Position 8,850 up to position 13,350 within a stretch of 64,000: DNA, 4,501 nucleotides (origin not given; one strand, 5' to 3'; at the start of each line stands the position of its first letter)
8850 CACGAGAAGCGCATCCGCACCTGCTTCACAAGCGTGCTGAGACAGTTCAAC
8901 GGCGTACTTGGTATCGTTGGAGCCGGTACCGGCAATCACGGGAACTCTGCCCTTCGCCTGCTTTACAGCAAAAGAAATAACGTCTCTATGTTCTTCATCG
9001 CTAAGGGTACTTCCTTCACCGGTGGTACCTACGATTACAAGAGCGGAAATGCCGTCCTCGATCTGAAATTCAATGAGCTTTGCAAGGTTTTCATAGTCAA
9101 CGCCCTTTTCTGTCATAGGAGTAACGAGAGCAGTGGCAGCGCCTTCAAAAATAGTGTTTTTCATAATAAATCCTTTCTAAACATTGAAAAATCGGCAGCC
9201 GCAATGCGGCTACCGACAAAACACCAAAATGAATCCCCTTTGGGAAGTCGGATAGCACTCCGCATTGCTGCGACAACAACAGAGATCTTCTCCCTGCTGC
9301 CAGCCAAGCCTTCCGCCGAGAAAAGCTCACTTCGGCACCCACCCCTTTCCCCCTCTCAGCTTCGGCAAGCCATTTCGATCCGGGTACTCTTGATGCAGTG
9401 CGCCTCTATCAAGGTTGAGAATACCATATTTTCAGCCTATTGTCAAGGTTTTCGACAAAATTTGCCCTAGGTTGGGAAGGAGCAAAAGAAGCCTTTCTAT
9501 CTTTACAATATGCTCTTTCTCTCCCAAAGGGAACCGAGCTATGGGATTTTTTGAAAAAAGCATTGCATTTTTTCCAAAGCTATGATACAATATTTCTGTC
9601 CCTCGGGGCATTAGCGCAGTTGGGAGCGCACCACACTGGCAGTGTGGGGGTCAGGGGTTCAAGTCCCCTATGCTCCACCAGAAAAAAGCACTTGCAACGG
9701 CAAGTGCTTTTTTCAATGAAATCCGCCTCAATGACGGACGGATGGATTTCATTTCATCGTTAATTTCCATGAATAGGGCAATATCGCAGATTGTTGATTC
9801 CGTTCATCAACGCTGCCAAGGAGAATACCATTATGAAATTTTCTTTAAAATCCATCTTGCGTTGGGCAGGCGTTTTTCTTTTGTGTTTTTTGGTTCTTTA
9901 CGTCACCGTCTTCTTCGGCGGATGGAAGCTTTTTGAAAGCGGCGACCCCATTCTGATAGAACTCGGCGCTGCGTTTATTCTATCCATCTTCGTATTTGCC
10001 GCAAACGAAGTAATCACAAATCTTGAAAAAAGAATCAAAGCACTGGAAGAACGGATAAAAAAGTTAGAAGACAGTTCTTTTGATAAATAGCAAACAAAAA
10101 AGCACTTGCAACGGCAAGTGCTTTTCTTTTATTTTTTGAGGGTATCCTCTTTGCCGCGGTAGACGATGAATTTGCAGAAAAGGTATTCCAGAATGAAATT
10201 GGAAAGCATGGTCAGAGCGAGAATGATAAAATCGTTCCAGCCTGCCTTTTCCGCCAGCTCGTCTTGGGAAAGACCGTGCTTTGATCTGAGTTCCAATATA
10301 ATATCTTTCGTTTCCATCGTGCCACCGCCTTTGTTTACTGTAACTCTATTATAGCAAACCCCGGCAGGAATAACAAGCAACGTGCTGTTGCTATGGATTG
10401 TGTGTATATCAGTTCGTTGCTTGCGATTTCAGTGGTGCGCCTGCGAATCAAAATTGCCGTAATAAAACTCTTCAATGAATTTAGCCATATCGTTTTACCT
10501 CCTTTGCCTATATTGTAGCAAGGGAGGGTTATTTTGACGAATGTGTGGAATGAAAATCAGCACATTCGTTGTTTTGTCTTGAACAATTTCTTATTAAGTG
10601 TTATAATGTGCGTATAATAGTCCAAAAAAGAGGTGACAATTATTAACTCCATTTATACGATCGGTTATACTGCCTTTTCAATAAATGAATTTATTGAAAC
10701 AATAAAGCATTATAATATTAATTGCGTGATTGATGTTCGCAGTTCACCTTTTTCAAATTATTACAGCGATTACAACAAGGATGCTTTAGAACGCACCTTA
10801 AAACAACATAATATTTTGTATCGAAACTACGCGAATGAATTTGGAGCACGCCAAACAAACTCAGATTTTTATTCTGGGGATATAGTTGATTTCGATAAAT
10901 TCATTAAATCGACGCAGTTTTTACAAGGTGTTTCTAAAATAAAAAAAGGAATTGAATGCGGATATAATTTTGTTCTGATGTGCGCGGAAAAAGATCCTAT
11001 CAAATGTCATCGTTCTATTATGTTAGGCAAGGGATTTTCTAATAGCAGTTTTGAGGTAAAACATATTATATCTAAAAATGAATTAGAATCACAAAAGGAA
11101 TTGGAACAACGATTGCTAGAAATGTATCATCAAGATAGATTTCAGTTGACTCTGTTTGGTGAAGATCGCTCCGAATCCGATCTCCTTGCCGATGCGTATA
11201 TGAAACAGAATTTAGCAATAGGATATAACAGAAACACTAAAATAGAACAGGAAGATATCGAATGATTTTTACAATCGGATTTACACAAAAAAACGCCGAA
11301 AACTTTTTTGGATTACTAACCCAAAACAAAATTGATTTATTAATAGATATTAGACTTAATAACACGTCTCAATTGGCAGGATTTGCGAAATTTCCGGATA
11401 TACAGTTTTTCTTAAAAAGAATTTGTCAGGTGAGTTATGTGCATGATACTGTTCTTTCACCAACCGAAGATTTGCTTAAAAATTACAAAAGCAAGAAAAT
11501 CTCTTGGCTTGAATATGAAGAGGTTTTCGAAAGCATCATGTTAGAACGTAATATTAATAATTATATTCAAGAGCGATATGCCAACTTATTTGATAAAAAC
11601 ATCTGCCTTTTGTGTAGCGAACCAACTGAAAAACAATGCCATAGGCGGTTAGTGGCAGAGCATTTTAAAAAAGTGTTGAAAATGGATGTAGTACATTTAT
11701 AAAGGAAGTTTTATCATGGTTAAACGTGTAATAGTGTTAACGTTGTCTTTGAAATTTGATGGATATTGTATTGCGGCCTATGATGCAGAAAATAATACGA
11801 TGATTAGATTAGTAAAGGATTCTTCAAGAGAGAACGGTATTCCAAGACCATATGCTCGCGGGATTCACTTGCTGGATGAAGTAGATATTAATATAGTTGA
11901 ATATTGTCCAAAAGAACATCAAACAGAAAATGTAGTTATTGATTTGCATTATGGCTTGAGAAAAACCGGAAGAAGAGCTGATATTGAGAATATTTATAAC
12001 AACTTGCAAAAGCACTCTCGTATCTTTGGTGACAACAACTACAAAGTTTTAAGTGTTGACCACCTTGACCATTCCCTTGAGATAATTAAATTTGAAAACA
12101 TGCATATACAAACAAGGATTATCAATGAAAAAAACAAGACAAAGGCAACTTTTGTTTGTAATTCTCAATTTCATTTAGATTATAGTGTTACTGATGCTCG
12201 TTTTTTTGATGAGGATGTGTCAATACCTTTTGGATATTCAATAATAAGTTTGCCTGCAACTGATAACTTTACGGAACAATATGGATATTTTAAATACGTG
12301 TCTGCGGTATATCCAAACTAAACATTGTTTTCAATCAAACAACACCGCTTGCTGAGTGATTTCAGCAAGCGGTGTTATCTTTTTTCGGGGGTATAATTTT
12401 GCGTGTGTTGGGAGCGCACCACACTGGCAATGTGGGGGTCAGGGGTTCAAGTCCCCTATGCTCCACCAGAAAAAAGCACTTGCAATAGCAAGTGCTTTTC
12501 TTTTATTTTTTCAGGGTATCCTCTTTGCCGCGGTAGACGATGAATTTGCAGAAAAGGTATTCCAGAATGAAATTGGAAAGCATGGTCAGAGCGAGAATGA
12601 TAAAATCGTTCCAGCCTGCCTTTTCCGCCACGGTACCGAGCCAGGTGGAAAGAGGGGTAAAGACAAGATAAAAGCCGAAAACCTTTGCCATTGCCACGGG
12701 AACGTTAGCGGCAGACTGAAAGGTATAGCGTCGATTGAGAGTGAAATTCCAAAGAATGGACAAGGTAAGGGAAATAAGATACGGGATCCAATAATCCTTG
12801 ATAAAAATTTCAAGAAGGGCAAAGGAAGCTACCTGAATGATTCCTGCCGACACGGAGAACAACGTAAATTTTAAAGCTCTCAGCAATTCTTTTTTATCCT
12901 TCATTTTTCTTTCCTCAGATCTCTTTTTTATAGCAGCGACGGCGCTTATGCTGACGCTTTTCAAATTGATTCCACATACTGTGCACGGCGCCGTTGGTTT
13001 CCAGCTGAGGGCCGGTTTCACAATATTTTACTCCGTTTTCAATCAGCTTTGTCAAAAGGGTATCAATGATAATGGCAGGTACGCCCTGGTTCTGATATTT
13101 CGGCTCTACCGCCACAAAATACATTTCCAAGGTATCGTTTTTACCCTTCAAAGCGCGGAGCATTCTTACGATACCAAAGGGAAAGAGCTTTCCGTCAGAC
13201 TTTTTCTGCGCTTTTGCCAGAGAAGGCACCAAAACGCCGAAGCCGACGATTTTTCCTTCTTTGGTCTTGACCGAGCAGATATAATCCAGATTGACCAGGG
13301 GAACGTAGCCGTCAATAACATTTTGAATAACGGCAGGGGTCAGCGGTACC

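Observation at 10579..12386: Self-contained AT-rich three-gene cassette (two coupled DUF488 paralogs plus a 201-aa unknown protein): candidate undescribed accessory module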

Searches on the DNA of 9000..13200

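Call 102: search_rna_families(source=window, start=9000, end=13200, threshold=evalue, max_evalue=0.1)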
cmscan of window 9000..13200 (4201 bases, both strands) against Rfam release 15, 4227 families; matches with E-value up to 0.1: 4.
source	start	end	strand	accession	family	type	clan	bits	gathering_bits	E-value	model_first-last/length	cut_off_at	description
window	9245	9416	-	RF00168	Lysine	Cis-reg; riboswitch;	-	86.1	30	2.4e-22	1-182/182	no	Lysine riboswitch aptamer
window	9605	9677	+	RF00005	tRNA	Gene; tRNA;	CL00001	64.1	29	8.6e-13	1-71/71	no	tRNA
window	12388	12468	+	RF00023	tmRNA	Gene;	CL00001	27.7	47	1.7e-08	1-374/374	no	transfer-messenger RNA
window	10080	10130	+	RF02066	STnc320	Gene; sRNA;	-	27.6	50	0.036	1-55/55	no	Salmonella enterica sRNA STnc320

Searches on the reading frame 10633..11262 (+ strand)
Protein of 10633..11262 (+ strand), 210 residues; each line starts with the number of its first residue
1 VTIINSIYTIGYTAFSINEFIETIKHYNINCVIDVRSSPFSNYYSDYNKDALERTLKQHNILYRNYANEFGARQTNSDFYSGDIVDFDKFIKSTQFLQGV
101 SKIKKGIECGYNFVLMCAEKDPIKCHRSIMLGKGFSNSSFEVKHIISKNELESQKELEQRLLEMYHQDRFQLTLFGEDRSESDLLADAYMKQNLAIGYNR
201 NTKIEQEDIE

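Call 6: search_protein_families(library=pfam, proteins=[window:10633-11262:+], max_evalue=1)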
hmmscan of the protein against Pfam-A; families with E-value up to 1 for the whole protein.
window:10633-11262:+ (210 aa): 3 families
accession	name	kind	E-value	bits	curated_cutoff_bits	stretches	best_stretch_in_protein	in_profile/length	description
PF04343.18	DUF488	-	9e-19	68.7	22.2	1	16-129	1-116/121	Domain of unknown function DUF488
PF22751.1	DUF488-N3a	-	0.035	14.8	27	1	100-130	80-110/118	Active DUF488-N3 subclade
PF01316.27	Arg_repressor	-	0.14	12.3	27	1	142-163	10-31/70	Arginine repressor, DNA binding domain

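Call 9: search_protein_families(library=padloc, proteins=[window:10633-11262:+], max_evalue=1)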
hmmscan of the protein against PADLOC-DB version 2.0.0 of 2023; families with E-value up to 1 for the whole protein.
window:10633-11262:+ (210 aa): 4 families
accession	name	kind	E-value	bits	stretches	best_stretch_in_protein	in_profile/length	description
PDLC04657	PDC-M45B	-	5.4e-47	158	1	5-205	4-198/204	-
PDLC04505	PDC-M19A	-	8.3e-15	53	1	6-131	150-278/294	-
PDLC04658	PDC-M45C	-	1.5e-09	35.8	1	6-130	2-128/145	-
PDLC04504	PDC-M19A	-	7.5e-07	26.7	1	7-145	91-234/234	-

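Call 10: search_protein_families(library=ncbifam, proteins=[window:10633-11262:+], max_evalue=1)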
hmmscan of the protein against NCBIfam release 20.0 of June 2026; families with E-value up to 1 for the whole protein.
window:10633-11262:+ (210 aa): 0 families

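Call 26: search_solved_structures(query=window:10633-11262:+, max_evalue=1, show_alignments=1)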
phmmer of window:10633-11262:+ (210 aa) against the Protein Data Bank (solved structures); distinct sequences matched with E-value up to 1: 5.
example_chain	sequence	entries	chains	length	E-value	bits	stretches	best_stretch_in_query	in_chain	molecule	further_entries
4v2t_1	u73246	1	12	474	0.61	13.2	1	3-101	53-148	PLEUROTOLYSIN B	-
4v2t_A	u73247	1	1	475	0.61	13.2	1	3-101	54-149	PLEUROTOLYSIN B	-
9do9_C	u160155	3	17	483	0.63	13.2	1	3-101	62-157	Pleurotolysin B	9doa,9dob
9do6_C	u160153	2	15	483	0.63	13.1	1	3-101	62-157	Pleurotolysin B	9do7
4oej_A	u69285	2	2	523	0.72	13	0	3-101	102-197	Pleurotolysin B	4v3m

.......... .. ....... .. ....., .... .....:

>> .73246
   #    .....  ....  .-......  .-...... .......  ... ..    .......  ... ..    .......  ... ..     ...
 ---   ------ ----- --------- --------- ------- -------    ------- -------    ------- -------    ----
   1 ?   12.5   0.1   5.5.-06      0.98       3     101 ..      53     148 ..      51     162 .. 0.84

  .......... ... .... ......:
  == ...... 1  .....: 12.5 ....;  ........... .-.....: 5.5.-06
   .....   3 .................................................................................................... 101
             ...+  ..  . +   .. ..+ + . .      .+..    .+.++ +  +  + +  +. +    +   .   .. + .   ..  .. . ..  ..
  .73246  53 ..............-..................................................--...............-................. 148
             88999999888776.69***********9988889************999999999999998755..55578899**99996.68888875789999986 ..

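Call 56: search_protein_families(library=phrogs, proteins=[window:10633-11262:+], max_evalue=0.01)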
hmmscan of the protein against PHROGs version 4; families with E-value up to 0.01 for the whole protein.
window:10633-11262:+ (210 aa): 1 family
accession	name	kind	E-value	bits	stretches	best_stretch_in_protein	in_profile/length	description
phrog_14939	-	unknown function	1.6e-07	31.9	1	7-130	167-293/313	-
